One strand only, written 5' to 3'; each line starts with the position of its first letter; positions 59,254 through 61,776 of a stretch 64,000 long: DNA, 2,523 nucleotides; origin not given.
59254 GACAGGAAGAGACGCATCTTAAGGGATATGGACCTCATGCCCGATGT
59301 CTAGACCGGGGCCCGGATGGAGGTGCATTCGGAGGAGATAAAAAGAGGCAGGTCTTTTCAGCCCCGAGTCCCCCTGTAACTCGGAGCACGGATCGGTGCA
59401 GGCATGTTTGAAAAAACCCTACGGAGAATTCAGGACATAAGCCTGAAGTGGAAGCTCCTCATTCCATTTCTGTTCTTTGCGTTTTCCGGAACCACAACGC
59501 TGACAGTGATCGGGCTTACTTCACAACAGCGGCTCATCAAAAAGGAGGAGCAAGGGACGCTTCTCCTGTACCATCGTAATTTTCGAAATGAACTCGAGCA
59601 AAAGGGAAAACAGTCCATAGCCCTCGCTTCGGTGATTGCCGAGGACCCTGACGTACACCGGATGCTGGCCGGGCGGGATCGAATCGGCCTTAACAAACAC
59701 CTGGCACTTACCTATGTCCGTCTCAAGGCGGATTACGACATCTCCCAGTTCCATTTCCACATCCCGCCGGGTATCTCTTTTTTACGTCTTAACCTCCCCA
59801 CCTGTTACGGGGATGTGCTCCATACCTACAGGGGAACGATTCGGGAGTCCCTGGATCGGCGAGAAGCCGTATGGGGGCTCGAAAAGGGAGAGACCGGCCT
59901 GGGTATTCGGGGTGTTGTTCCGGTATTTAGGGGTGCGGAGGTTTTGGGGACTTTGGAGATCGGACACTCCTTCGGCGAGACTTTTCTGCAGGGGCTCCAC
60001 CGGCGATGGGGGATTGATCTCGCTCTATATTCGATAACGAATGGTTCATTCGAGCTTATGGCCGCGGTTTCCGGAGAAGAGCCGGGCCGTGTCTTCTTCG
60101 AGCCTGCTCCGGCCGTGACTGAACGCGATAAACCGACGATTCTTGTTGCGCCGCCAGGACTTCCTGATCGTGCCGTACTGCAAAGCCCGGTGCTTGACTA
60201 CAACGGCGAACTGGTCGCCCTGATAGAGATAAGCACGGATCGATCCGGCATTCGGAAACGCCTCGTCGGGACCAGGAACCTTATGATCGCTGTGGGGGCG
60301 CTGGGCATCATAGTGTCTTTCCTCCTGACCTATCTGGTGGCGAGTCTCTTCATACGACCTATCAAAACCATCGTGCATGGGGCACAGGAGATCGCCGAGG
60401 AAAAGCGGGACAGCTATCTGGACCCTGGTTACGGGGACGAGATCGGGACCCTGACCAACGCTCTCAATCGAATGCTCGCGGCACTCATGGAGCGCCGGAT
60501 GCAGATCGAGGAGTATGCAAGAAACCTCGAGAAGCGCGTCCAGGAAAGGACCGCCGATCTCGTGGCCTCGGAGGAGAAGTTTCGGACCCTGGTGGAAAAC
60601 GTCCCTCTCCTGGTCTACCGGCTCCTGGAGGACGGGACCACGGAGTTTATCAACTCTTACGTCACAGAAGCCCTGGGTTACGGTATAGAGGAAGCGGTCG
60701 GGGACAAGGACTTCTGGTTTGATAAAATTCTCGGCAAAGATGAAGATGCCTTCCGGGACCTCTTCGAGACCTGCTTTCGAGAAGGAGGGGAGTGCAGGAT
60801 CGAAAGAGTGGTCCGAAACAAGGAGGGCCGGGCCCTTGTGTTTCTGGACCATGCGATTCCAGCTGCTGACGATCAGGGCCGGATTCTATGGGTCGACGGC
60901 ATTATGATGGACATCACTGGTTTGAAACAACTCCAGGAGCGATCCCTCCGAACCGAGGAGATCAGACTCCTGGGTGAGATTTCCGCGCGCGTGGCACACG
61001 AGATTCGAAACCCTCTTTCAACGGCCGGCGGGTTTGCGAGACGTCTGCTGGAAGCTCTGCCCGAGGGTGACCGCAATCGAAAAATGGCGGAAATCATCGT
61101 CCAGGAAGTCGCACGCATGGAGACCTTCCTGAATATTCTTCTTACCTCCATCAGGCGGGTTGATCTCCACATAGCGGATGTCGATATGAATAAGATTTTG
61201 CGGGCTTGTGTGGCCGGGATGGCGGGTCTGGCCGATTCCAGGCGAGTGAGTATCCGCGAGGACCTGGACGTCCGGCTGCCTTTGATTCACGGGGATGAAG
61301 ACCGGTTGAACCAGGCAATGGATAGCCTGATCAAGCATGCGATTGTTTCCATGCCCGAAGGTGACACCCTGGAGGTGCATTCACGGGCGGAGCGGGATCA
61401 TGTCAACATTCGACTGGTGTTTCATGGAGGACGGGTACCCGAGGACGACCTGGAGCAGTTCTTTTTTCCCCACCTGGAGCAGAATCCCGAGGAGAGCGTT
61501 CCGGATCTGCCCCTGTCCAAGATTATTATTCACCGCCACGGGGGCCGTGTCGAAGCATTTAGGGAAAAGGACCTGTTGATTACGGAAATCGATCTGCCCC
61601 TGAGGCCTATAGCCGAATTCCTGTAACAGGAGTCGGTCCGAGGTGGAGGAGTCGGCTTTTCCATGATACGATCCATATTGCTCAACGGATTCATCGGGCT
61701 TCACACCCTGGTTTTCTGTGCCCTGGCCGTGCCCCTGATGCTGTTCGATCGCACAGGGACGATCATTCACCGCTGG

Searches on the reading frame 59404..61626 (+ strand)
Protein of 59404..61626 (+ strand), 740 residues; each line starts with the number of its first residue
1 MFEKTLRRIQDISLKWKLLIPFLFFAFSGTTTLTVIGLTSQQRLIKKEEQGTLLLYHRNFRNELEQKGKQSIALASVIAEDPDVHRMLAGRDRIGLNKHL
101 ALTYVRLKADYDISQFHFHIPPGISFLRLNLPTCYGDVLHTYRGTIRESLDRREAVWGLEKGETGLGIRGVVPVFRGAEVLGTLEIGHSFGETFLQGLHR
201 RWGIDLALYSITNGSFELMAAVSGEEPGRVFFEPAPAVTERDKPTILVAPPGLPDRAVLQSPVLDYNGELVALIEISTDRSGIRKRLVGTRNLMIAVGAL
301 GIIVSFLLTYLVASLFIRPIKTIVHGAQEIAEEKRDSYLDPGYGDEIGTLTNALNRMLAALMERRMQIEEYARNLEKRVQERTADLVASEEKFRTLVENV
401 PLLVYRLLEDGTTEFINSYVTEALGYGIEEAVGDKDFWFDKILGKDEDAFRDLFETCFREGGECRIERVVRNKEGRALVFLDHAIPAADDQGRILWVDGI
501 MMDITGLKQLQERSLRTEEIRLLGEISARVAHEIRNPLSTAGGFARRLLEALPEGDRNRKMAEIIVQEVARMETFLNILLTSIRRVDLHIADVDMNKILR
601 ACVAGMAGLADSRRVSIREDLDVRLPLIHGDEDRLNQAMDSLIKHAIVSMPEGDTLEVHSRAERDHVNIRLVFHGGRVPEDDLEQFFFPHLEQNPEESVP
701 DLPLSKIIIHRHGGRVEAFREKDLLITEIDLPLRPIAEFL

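Call 56: search_protein_families(library=pfam, proteins=[window:59404-61626:+], max_evalue=0.00001)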
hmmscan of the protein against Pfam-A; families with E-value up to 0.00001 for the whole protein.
window:59404-61626:+ (740 aa): 4 families
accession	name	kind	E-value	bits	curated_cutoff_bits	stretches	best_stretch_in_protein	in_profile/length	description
PF14827.12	dCache_3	-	2.4e-15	57.2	25.7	1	60-210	15-163/239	Double sensory domain of two-component sensor kinase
PF00512.31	HisKA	-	8.5e-09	35.8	26.9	1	524-581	3-59/66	His Kinase A (phospho-acceptor) domain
PF00672.30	HAMP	-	2.9e-08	34.4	25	1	312-361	2-51/53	HAMP domain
PF08447.18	PAS_3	-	2.2e-07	31.5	25.6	1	415-501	3-89/89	PAS fold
